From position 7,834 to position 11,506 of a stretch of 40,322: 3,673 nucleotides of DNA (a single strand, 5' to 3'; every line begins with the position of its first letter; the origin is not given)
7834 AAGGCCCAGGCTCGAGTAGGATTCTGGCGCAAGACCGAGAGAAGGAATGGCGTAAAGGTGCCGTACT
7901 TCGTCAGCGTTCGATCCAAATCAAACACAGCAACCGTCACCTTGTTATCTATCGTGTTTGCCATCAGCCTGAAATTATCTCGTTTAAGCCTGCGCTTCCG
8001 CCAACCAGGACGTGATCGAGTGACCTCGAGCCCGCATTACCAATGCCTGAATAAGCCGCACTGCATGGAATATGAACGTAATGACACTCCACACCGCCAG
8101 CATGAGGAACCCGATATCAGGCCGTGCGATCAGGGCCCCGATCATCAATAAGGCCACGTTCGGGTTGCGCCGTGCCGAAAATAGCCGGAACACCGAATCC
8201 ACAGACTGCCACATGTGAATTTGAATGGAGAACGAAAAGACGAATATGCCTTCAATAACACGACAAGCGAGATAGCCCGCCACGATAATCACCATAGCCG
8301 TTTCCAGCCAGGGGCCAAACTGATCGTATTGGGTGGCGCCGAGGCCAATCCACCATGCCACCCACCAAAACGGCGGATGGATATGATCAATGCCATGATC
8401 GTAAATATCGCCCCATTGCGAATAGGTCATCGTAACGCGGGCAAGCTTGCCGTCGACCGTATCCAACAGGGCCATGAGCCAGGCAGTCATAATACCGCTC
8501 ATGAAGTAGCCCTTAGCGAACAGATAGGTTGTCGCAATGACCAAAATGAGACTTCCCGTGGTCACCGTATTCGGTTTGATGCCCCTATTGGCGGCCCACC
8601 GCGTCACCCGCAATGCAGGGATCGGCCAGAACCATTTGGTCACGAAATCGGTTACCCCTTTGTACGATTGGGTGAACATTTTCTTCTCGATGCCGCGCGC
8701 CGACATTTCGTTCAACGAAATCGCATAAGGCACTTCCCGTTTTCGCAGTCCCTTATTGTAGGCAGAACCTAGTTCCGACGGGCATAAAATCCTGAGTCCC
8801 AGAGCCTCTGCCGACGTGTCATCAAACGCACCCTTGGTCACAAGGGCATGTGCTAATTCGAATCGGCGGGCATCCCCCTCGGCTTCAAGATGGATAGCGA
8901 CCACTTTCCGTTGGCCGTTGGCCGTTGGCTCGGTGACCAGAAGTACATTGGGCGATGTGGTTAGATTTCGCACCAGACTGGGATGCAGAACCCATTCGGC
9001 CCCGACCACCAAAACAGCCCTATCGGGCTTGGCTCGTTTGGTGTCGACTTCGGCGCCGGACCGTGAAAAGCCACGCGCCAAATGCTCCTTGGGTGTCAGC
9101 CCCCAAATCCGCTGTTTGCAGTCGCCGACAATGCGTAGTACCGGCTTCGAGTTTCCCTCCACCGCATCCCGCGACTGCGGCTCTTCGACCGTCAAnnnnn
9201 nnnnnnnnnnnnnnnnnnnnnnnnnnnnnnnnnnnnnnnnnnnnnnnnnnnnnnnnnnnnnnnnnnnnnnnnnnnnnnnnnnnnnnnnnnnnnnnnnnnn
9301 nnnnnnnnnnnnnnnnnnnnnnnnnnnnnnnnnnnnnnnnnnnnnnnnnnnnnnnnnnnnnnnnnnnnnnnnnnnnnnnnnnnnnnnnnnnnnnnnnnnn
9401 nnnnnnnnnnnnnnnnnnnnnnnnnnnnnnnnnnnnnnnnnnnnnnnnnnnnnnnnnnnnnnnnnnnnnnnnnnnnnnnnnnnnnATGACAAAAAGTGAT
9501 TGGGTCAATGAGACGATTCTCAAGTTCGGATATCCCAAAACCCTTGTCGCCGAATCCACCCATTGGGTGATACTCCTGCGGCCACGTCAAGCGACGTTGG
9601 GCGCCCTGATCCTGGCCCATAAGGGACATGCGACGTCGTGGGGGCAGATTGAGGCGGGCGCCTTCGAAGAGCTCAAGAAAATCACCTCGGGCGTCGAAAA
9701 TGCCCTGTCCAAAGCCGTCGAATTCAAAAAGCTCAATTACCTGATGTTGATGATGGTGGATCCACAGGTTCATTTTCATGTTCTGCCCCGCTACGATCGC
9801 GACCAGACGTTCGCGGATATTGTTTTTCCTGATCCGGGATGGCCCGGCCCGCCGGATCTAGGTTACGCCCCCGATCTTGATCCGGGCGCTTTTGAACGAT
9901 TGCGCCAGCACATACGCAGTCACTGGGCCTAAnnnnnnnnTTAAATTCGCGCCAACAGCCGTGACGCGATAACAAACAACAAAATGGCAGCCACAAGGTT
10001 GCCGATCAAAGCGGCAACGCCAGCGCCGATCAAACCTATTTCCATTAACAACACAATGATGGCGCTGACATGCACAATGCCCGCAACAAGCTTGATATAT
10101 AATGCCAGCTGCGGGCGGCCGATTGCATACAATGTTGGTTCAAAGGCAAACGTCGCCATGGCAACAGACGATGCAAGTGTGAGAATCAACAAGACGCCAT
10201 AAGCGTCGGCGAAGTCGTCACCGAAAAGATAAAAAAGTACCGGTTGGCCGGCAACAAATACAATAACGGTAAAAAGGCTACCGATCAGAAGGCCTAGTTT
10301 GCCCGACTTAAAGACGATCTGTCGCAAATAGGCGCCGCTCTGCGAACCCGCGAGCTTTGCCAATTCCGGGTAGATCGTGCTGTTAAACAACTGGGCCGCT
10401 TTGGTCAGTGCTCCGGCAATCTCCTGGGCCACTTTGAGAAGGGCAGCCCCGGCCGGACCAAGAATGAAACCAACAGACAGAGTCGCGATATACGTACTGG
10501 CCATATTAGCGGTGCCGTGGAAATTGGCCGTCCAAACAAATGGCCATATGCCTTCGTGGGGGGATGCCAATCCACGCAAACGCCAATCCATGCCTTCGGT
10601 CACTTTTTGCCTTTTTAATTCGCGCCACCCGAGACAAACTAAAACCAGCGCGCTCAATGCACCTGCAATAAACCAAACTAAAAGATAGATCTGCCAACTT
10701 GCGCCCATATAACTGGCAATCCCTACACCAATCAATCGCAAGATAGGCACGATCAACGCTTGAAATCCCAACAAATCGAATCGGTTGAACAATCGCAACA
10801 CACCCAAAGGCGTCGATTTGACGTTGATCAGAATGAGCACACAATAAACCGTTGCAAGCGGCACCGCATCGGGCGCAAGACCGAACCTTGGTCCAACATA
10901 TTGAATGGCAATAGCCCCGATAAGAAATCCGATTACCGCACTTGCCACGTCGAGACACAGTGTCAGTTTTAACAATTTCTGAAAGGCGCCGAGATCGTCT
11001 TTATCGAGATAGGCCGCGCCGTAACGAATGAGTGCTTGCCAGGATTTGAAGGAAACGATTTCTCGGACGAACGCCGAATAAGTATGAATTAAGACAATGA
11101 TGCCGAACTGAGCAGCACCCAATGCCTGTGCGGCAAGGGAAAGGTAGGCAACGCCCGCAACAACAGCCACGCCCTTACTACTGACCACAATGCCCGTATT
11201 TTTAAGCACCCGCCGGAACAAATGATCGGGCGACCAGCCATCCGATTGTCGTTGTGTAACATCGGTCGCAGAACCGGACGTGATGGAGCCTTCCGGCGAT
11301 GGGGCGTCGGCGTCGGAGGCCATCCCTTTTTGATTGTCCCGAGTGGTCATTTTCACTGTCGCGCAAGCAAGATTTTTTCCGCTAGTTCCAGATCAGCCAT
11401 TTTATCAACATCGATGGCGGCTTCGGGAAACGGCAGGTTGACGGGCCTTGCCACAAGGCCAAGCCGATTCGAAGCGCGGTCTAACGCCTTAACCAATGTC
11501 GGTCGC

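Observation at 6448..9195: CDP-alcohol phosphatidyltransferase - HAD-IB phosphatase - LicC-like cytidylyltransferase operon: head-group module of unknown alcohol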

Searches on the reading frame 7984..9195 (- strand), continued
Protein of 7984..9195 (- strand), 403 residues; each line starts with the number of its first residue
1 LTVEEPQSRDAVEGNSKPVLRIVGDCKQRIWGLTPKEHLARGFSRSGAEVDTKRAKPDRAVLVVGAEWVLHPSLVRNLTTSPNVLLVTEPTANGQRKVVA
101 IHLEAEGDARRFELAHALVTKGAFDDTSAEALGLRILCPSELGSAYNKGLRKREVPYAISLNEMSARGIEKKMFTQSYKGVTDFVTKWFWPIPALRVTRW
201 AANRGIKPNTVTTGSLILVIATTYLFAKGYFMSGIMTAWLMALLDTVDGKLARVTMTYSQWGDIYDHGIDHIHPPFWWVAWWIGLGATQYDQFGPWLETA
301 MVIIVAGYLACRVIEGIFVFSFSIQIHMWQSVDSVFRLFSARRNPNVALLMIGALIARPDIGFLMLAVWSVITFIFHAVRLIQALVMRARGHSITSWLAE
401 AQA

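Call 52: predict_structure(alignment_id=A2)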
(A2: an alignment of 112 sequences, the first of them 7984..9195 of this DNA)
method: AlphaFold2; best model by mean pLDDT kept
length: 403 residues; sequences in the alignment: 112
mean_pLDDT: 93.3   pTM: 0.89
mean pLDDT of the five models: 93.3, 92.7, 92.6, 92.4, 92.3
residues with pLDDT >= 90: 350; 70-90: 37; 50-70: 7; < 50: 9
segments of 3 or more residues with pLDDT < 50: 1-4, 6-10
pLDDT, mean of each block of 10 residues (from residue 1): 45 77 96 97 96 84 97 96 97 95 93 95 93 96 86 92 97 93 93 98 98 98 98 98 97 95 94 95 94 94 97 97 95 95 93 98 98 98 98 93 68
secondary structure, 60 per line:
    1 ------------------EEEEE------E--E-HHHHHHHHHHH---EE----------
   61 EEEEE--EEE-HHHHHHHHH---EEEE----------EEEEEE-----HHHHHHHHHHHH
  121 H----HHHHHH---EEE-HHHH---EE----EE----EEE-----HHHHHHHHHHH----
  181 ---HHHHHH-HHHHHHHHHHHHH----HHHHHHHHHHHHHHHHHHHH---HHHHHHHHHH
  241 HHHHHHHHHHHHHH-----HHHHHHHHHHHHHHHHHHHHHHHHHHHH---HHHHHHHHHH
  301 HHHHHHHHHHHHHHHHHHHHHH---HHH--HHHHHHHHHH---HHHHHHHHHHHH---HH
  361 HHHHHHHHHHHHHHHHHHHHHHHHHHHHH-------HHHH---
elements in order: E19-23 H35-45 E61-65 E68-70 H72-80 E84-87 E98-103 H109-121 H126-131 E135-137 H139-142 E158-160 H166-176 H184-189 H191-203 H208-227 H231-254 H260-287 H291-322 H331-340 H344-355 H359-389 H397-400

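Call 54: fold_search(model_id=the predicted structure, library=pdb)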
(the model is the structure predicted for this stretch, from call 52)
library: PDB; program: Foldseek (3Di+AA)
matches with E <= 10: 96; with E <= 0.001: 14
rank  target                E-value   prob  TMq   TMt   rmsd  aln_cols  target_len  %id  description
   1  4o6m_B                5.8e-10  1.00  0.62  0.71   4.9       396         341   16  Structure of AF2299, a CDP-alcohol phosphotransferase (CMP-bound) (released 2014-05-14)
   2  4q7c_A                6.1e-10  1.00  0.64  0.75   4.2       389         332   16  Structure of AF2299, a CDP-alcohol phosphotransferase (released 2014-05-28)
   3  4o6n_A                7.4e-10  1.00  0.63  0.75   4.5       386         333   16  Structure of AF2299, a CDP-alcohol phosphotransferase (CDP-bound) (released 2014-05-14)
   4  4o6m_A                8.1e-10  1.00  0.63  0.75   4.5       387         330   16  Structure of AF2299, a CDP-alcohol phosphotransferase (CMP-bound) (released 2014-05-14)
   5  5d92_A                9.0e-09  1.00  0.57  0.66   6.7       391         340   15  Structure of a phosphatidylinositolphosphate (PIP) synthase from Renibacterium Salmoninarum (released 2015-11-04)
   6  5d91                  9.4e-09  1.00  0.56  0.65   6.6       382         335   14  Structure of a phosphatidylinositolphosphate (PIP) synthase from Renibacterium Salmoninarum (released 2015-11-11)
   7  5d92_B                1.6e-08  1.00  0.56  0.64   6.9       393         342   16  Structure of a phosphatidylinositolphosphate (PIP) synthase from Renibacterium Salmoninarum (released 2015-11-04)
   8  4mnd                  1.8e-08  1.00  0.54  0.53   7.2       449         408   12  Crystal structure of Archaeoglobus fulgidus IPCT-DIPPS bifunctional membrane protein (released 2014-07-02)
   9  6wmv_C                2.3e-08  1.00  0.51  0.59   6.6       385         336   17  Structure of a phosphatidylinositol-phosphate synthase (PIPS) from Mycobacterium kansasii with evidence of substrate b (released 2020-05-27)
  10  6wm5_C                3.0e-08  1.00  0.50  0.58   6.9       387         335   17  Structure of a phosphatidylinositol-phosphate synthase (PIPS) from Mycobacterium kansasii (released 2020-05-27)
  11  5d92_C                1.0e-07  1.00  0.57  0.67   6.6       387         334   16  Structure of a phosphatidylinositolphosphate (PIP) synthase from Renibacterium Salmoninarum (released 2015-11-04)
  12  6wmv_A                5.6e-07  1.00  0.39  0.47  16.2       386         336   18  Structure of a phosphatidylinositol-phosphate synthase (PIPS) from Mycobacterium kansasii with evidence of substrate b (released 2020-05-27)
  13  6wm5_A                9.5e-07  1.00  0.40  0.47  16.3       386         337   16  Structure of a phosphatidylinositol-phosphate synthase (PIPS) from Mycobacterium kansasii (released 2020-05-27)
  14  6h5a_A                8.8e-04  1.00  0.38  0.70   3.1       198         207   20  Crystal structure of Mycobacterium tuberculosis phosphatidylinositol phosphate synthase (PgsA1) in complex with mangan (released 2019-05-15)
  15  6h5a_B                1.5e-03  1.00  0.34  0.61   8.4       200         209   20  Crystal structure of Mycobacterium tuberculosis phosphatidylinositol phosphate synthase (PgsA1) in complex with mangan (released 2019-05-15)
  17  7drk_A                2.7e-02  1.00  0.26  0.48   7.6       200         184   18  Crystal structure of phosphatidylglycerol phosphate synthase in complex with cytidine diphosphate-diacylglycerol (released 2021-12-08)
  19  7drk_B                4.8e-02  1.00  0.26  0.49   8.3       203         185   17  Crystal structure of phosphatidylglycerol phosphate synthase in complex with cytidine diphosphate-diacylglycerol (released 2021-12-08)
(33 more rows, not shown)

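Call 72: search_protein_families(library=pfam, proteins=[L025:9027-9902:-, L025:9887-11101:+, L025:3110-3871:+, L025:12017-12934:+, L036:11128-11769:+], max_evalue=0.01)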
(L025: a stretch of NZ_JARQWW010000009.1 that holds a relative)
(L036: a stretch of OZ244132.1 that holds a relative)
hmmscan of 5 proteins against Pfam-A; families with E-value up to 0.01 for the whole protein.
L025:9027-9902:- (291 aa): 2 families
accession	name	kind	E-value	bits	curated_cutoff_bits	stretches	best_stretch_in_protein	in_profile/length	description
PF00149.33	Metallophos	-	4.8e-16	60.2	21.5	1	3-220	2-191/191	Calcineurin-like phosphoesterase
PF12850.12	Metallophos_2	-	0.00037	21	27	1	42-225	10-124/154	Calcineurin-like phosphoesterase superfamily domain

L025:9887-11101:+ (404 aa): 1 family
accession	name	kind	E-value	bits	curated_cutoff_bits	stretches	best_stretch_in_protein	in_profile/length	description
PF01066.26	CDP-OH_P_transf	-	5.8e-10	40.2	22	1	215-295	3-81/152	CDP-alcohol phosphatidyltransferase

L025:3110-3871:+ (253 aa): 3 families
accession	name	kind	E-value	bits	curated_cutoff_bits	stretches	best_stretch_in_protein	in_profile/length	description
PF12804.13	NTP_transf_3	-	8.8e-13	49.2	27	1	7-140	1-127/160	MobA-like NTP transferase domain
PF00483.29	NTP_transferase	-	5.3e-11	43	21.2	1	6-137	1-137/245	Nucleotidyl transferase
PF01128.25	IspD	-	3.2e-05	24.2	27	1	7-58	3-51/221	2-C-methyl-D-erythritol 4-phosphate cytidylyltransferase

L025:12017-12934:+ (305 aa): 0 families

L036:11128-11769:+ (214 aa): 2 families
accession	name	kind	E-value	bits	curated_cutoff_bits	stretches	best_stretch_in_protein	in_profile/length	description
PF12710.13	HAD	-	6.6e-32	111.9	27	1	1-184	1-189/189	haloacid dehalogenase-like hydrolase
PF00702.32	Hydrolase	-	0.0065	17.3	26.4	1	2-163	5-170/191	haloacid dehalogenase-like hydrolase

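Call 82: search_protein_representatives(alignment_id=A2)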
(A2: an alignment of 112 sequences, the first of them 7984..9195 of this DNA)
Query: 112 sequences, 398 profile positions. Proteins with E-value up to 0.001 (for the whole library): 4819; up to 1e-10: 937; up to 1e-30: 404. The best 150 are listed.
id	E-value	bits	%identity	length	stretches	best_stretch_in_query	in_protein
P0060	2.7e-171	586.4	-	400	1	13-397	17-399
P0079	1.2e-156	538.2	-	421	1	13-395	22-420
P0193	2.4e-155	533.9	-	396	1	10-396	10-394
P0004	7.3e-151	519.1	-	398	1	7-397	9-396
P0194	2.9e-148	510.5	-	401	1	8-397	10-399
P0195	1.5e-145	501.6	-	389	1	9-395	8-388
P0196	1.1e-142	492.2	-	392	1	9-396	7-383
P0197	3.4e-142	490.6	-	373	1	15-396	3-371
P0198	5.7e-142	489.8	-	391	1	16-396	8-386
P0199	1.8e-141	488.2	-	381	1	15-396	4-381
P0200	3.6e-141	487.2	-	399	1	26-397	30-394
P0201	1.2e-140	485.5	-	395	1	8-396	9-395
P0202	5.7e-140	483.2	-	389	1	11-395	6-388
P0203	2.8e-138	477.6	-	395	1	11-395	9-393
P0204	1.6e-133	462.0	-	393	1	11-396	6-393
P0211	6.3e-129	446.8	-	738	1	17-395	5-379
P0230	9.1e-122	423.3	-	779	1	4-397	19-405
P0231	1.0e-121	423.1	-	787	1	17-394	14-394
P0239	5.8e-116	404.2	-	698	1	13-394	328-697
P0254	7.5e-112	390.6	-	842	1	4-395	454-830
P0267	2.4e-107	375.8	-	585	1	10-394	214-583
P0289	7.4e-98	344.5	-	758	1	16-344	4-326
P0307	6.9e-88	311.7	-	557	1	16-362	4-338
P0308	8.5e-88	311.4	-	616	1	15-396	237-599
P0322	1.3e-81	291.0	-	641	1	139-396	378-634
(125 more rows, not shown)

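Call 83: search_protein_families(library=pfam, proteins=[P0211, P0230, P0231, P0239, P0254, P0267, P0308, P0322, P0307, P0289], max_evalue=0.001)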
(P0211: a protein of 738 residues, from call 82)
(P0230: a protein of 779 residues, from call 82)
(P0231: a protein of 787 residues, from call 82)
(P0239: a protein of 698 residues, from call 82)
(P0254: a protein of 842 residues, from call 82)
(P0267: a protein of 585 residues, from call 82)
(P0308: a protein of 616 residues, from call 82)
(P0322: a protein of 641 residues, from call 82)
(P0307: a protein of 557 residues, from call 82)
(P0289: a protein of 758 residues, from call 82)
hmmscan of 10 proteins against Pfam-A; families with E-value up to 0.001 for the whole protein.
P0211 (738 aa): 2 families
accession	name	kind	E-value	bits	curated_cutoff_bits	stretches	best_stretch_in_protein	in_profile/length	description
PF00781.29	DAGK_cat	-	1.4e-10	41.3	23.6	1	426-535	4-113/125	Diacylglycerol kinase catalytic domain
PF01066.26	CDP-OH_P_transf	-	5.7e-10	40.2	22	1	187-280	4-86/152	CDP-alcohol phosphatidyltransferase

P0230 (779 aa): 2 families
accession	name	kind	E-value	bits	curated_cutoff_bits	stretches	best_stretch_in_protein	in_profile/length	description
PF00781.29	DAGK_cat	-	2.6e-20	72.7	23.6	1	461-566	3-107/125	Diacylglycerol kinase catalytic domain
PF01066.26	CDP-OH_P_transf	-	9.7e-10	39.5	22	1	210-292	3-85/152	CDP-alcohol phosphatidyltransferase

P0231 (787 aa): 1 family
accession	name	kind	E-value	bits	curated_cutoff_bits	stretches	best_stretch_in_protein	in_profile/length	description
PF01066.26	CDP-OH_P_transf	-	2.2e-09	38.3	22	1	208-302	3-91/152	CDP-alcohol phosphatidyltransferase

P0239 (698 aa): 2 families
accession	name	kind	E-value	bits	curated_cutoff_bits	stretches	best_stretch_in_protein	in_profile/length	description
PF12804.13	NTP_transf_3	-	8.6e-13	49.2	27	1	39-175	15-128/160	MobA-like NTP transferase domain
PF01066.26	CDP-OH_P_transf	-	6.2e-08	33.6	22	1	506-608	3-97/152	CDP-alcohol phosphatidyltransferase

P0254 (842 aa): 1 family
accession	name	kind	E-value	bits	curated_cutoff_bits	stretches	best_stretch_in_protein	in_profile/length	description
PF01066.26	CDP-OH_P_transf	-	1.6e-09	38.8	22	1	638-765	3-125/152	CDP-alcohol phosphatidyltransferase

P0267 (585 aa): 1 family
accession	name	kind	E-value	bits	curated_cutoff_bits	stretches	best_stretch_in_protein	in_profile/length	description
PF01066.26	CDP-OH_P_transf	-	1.1e-07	32.8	22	1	387-553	2-138/152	CDP-alcohol phosphatidyltransferase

P0308 (616 aa): 1 family
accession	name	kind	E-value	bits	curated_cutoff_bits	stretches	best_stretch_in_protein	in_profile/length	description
PF01066.26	CDP-OH_P_transf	-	1e-10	42.7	22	1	407-497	4-86/152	CDP-alcohol phosphatidyltransferase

P0322 (641 aa): 1 family
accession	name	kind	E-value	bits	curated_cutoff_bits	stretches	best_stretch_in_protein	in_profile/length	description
PF01066.26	CDP-OH_P_transf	-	4.5e-07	30.8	22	1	443-541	4-103/152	CDP-alcohol phosphatidyltransferase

P0307 (557 aa): 1 family
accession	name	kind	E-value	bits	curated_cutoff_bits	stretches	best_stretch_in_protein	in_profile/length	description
PF01066.26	CDP-OH_P_transf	-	4e-10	40.7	22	1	181-246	3-69/152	CDP-alcohol phosphatidyltransferase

P0289 (758 aa): 3 families
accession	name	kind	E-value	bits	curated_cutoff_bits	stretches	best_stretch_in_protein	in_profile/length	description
PF00781.29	DAGK_cat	-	2.7e-19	69.4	23.6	1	441-554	2-114/125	Diacylglycerol kinase catalytic domain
PF01066.26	CDP-OH_P_transf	-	8.2e-12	46.2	22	1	186-275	3-89/152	CDP-alcohol phosphatidyltransferase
PF01513.26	NAD_kinase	-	9.4e-05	23.2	25.5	1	477-526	56-102/130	ATP-NAD kinase N-terminal domain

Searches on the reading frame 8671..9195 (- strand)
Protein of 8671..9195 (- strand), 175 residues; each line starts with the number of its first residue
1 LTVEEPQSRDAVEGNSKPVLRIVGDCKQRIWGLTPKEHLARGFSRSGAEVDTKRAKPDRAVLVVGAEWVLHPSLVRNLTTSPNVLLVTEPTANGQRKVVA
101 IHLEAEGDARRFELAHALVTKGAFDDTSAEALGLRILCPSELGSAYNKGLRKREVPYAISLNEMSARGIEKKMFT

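Call 64: search_protein_families(library=pfam, proteins=[window:8671-9195:-], max_evalue=1)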
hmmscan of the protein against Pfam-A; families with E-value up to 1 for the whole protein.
window:8671-9195:- (175 aa): 0 families

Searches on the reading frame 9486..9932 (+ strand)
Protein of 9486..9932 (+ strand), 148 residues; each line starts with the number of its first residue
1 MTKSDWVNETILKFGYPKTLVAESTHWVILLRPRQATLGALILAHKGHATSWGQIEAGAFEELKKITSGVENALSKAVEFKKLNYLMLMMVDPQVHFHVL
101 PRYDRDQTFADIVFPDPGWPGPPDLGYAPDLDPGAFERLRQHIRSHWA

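Call 6: search_protein_families(library=pfam, proteins=[window:9486-9932:+], max_evalue=0.001)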
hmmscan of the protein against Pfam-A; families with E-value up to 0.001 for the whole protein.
window:9486-9932:+ (148 aa): 0 families

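Call 64: search_protein_families(library=pfam, proteins=[window:9486-9932:+], max_evalue=1)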
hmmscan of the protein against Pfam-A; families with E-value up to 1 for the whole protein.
window:9486-9932:+ (148 aa): 2 families
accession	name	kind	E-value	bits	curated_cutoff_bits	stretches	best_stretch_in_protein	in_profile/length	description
PF01230.28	HIT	-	0.001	20.1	21.5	1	18-104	6-97/98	HIT domain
PF02833.19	DHHA2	-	0.038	14.8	27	1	47-94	30-77/126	DHHA2 domain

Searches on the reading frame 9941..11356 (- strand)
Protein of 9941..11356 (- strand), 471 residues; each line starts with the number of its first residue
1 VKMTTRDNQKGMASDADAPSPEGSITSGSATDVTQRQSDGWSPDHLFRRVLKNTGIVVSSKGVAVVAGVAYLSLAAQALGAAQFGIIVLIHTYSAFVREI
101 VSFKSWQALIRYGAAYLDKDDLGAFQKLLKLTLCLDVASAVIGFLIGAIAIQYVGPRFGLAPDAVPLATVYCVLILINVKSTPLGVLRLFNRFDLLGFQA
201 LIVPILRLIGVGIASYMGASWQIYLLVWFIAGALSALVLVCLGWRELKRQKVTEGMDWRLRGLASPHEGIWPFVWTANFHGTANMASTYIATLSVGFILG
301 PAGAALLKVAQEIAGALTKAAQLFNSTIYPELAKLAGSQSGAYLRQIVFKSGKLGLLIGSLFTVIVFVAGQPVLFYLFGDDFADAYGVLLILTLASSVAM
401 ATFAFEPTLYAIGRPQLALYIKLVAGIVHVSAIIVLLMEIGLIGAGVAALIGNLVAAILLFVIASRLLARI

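Call 6: search_protein_families(library=pfam, proteins=[window:9941-11356:-], max_evalue=0.001)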
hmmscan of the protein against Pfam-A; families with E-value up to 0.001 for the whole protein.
window:9941-11356:- (471 aa): 0 families

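Call 64: search_protein_families(library=pfam, proteins=[window:9941-11356:-], max_evalue=1)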
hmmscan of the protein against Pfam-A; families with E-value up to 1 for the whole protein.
window:9941-11356:- (471 aa): 1 family
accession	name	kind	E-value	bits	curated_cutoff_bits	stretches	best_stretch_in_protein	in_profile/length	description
PF13988.11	DUF4225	-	0.39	10.6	25.9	1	47-100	37-90/165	Protein of unknown function (DUF4225)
